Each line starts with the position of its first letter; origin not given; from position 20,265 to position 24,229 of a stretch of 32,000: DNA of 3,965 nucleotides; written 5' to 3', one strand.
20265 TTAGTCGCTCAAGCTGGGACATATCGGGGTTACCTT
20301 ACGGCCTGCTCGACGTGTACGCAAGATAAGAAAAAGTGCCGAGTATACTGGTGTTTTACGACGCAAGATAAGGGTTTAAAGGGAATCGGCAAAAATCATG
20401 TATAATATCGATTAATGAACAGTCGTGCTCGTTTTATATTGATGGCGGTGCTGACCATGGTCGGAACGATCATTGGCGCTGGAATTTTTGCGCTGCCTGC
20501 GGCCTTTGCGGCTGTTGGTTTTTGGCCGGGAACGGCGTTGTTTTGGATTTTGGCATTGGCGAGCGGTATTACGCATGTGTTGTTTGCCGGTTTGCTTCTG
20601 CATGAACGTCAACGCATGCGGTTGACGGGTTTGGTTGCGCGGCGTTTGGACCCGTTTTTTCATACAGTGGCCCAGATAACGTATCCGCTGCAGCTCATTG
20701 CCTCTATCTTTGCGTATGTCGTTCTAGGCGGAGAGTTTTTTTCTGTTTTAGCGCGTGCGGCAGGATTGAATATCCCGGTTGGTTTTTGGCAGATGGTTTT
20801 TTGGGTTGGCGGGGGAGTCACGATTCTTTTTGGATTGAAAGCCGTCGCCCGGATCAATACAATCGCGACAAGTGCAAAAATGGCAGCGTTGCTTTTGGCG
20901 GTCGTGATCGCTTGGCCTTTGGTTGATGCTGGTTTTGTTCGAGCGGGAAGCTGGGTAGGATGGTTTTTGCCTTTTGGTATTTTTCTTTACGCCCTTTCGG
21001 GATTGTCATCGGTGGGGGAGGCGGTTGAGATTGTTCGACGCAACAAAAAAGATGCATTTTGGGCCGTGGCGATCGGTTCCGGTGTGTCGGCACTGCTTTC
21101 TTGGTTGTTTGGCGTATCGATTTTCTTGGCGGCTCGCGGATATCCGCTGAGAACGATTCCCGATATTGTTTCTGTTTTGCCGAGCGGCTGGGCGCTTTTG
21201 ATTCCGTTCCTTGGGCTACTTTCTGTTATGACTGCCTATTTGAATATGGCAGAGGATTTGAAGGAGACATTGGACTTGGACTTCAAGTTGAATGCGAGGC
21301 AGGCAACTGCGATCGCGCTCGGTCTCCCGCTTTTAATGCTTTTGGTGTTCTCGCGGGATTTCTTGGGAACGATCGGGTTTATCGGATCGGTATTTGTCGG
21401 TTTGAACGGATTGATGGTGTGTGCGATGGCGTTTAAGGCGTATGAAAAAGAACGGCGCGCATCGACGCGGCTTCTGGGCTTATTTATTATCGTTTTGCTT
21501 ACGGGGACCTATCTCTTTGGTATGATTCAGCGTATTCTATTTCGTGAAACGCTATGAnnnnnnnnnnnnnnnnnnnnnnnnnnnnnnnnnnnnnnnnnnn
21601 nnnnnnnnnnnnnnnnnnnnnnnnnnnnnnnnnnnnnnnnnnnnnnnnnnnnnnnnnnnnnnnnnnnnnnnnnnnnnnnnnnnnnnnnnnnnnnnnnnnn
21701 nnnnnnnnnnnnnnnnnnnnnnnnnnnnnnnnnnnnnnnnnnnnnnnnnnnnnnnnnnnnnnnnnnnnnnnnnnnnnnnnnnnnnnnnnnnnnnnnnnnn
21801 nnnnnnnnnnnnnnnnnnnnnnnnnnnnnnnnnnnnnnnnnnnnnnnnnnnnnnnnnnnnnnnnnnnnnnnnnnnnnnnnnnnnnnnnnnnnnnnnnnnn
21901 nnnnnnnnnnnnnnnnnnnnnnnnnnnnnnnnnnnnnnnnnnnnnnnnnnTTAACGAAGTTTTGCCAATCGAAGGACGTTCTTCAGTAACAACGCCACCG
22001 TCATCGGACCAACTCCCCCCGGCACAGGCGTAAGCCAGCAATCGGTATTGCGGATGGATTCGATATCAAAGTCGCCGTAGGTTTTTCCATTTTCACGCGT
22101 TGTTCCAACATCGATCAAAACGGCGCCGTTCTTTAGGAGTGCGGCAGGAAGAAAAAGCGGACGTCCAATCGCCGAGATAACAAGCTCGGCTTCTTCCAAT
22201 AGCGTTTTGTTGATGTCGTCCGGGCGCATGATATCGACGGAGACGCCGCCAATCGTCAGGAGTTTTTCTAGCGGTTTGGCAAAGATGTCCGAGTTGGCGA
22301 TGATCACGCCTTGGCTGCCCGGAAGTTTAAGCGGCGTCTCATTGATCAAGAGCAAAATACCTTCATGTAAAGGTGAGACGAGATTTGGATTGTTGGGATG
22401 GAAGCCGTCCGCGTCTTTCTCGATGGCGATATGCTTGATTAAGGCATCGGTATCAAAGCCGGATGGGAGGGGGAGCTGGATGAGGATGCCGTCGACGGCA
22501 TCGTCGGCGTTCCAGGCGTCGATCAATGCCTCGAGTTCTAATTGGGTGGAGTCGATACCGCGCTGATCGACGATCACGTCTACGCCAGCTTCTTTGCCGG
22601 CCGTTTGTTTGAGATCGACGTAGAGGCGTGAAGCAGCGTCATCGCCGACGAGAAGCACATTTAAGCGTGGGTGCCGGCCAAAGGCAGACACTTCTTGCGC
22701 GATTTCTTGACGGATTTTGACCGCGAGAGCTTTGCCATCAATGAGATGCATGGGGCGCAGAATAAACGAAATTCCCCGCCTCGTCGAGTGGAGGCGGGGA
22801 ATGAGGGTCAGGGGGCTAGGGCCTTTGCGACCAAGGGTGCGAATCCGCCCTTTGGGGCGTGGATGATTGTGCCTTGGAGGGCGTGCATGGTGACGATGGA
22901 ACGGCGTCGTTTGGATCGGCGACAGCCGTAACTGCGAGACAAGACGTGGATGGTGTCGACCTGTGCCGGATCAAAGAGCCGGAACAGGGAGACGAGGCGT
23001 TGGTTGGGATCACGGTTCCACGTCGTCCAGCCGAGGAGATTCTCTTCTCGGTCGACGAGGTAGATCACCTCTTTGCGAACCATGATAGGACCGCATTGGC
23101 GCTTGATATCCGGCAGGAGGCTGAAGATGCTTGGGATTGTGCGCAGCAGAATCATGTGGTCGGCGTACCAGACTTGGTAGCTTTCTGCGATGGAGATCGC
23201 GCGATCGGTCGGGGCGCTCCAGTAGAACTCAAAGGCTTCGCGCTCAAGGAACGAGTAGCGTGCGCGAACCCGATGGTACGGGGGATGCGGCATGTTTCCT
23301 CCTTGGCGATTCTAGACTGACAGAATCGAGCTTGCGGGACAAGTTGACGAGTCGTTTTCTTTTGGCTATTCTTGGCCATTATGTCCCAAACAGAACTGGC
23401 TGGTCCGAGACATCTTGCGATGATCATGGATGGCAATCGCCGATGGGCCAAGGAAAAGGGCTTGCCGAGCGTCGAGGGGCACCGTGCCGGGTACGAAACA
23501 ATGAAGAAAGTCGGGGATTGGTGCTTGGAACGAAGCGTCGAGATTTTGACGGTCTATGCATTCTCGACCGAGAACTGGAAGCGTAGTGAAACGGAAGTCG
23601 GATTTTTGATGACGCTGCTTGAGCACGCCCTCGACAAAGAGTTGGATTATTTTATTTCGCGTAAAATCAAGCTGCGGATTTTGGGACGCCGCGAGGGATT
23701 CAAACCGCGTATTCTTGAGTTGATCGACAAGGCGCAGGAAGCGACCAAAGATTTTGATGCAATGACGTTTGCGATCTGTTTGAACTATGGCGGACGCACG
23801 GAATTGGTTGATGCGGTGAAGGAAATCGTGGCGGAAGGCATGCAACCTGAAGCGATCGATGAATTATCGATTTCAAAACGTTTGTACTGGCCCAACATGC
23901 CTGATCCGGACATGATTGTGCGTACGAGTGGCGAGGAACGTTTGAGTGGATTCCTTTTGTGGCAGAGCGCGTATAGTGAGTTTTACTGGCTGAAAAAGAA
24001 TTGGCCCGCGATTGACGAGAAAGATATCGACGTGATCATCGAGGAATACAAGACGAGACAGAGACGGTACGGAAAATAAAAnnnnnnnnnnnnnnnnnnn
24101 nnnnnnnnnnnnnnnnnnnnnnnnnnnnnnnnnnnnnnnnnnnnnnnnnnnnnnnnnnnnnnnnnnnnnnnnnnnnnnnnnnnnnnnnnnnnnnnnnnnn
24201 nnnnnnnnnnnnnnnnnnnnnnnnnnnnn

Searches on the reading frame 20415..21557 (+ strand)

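Call 27: search_protein_families(library=pfam, proteins=[window:20415-21557:+], max_evalue=0.01)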
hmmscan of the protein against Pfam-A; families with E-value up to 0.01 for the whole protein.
window:20415-21557:+ (380 aa): 2 families
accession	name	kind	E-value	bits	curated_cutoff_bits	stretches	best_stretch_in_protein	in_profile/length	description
PF03222.19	Trp_Tyr_perm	-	2.2e-15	57.1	22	1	8-362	5-384/393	Tryptophan/tyrosine permease family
PF01490.24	Aa_trans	-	1.7e-07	30.7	25.6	1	9-166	6-173/410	Transmembrane amino acid transporter protein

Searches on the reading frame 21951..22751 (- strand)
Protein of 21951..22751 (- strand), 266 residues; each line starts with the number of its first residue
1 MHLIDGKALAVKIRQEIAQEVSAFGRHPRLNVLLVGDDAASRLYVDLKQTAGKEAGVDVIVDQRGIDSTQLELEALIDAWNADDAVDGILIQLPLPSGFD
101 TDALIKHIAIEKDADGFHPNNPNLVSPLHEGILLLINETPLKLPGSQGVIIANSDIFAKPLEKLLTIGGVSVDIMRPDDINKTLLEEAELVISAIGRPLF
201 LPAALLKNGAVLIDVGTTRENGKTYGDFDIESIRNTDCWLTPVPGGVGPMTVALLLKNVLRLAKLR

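Call 67: search_protein_families(library=pfam, proteins=[window:21951-22751:-], max_evalue=0.001)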
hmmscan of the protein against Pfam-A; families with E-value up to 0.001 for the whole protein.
window:21951-22751:- (266 aa): 2 families
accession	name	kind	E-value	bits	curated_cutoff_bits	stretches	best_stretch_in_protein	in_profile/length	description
PF02882.25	THF_DHG_CYH_C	-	1.6e-33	115.7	27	1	120-264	11-157/160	Tetrahydrofolate dehydrogenase/cyclohydrolase, NAD(P)-binding domain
PF00763.28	THF_DHG_CYH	-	2.8e-30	105.4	32.8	1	4-115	1-115/115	Tetrahydrofolate dehydrogenase/cyclohydrolase, catalytic domain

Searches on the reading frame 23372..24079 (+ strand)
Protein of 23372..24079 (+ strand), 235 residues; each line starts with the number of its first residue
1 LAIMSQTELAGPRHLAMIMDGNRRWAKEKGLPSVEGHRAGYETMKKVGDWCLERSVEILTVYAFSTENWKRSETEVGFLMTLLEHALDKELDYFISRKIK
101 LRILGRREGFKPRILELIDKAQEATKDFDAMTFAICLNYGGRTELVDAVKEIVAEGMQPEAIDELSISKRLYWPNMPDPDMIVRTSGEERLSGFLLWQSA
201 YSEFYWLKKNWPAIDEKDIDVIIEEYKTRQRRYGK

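Call 67: search_protein_families(library=pfam, proteins=[window:23372-24079:+], max_evalue=0.001)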
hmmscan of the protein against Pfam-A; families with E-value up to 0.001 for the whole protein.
window:23372-24079:+ (235 aa): 1 family
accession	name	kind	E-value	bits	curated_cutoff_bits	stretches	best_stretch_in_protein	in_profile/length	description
PF01255.24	Prenyltransf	-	1.1e-79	267.5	27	1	18-234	1-219/219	Putative undecaprenyl diphosphate synthase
